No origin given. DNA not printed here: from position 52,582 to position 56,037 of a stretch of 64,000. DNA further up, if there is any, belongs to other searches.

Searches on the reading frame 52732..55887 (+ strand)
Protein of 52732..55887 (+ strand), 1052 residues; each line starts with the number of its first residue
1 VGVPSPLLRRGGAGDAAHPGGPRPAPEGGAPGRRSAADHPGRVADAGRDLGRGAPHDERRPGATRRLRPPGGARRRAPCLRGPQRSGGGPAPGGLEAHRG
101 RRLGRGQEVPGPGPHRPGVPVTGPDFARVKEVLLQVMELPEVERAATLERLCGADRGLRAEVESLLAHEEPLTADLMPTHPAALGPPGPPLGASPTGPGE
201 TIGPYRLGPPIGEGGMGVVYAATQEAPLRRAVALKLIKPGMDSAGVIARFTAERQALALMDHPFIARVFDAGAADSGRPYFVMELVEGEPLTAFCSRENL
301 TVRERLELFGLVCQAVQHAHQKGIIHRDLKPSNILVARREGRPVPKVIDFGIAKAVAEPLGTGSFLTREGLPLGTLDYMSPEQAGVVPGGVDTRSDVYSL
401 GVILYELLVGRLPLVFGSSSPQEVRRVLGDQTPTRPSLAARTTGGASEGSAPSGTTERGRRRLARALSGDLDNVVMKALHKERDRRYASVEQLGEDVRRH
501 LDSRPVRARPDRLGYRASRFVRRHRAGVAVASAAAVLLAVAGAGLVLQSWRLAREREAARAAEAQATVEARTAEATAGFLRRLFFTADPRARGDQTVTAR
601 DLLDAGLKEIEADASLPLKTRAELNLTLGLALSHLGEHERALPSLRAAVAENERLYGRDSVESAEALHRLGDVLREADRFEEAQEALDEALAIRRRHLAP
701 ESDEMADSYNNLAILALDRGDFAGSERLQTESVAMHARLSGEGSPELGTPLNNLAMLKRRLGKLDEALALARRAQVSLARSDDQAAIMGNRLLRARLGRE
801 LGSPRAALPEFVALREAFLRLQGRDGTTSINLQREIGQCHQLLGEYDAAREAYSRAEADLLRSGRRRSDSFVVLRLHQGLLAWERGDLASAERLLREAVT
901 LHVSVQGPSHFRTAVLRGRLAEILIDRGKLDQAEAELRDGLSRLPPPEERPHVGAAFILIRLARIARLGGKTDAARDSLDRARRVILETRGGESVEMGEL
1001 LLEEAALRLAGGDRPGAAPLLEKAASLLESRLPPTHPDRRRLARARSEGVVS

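Call 82: search_protein_families(library=padloc, proteins=[window:52732-55887:+], max_evalue=0.00001)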
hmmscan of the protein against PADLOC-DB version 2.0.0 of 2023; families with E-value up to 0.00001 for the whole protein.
window:52732-55887:+ (1052 aa): 33 families (the best 25 are shown)
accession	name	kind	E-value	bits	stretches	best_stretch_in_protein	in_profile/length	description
PDLC04042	PD-T4-6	-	6.1e-66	221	1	202-437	8-233/292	-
PDLC04053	PD-T4-6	-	8.2e-63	210.7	1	199-440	5-235/311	-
PDLC04061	PD-T4-6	-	2.8e-62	209.9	1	203-436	16-243/510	-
PDLC04043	PD-T4-6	-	5.9e-58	195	1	197-418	9-219/452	-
PDLC04060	PD-T4-6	-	2.7e-57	192.8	1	205-415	10-210/486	-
PDLC04138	mad6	-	3.4e-55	186.1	1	199-503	47-316/659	mads_6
PDLC04052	PD-T4-6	-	3.2e-53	179.6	1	203-424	9-224/496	-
PDLC04047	PD-T4-6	-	5e-53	178.3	1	203-415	10-213/327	-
PDLC04041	PD-T4-6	-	3.6e-52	176.1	1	197-440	22-258/443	-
PDLC04039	PD-T4-6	-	4.8e-52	175.5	1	198-486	9-284/458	-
PDLC04040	PD-T4-6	-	3.7e-51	172.5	1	211-424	2-213/547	-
PDLC04054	PD-T4-6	-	3.3e-50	169.4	1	199-414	6-213/347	-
PDLC04057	PD-T4-6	-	6e-49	165.2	1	205-414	10-210/443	-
PDLC04048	PD-T4-6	-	6.4e-47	158.6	1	205-414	12-212/354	-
PDLC04050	PD-T4-6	-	7.1e-42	141.9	1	201-422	61-273/480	-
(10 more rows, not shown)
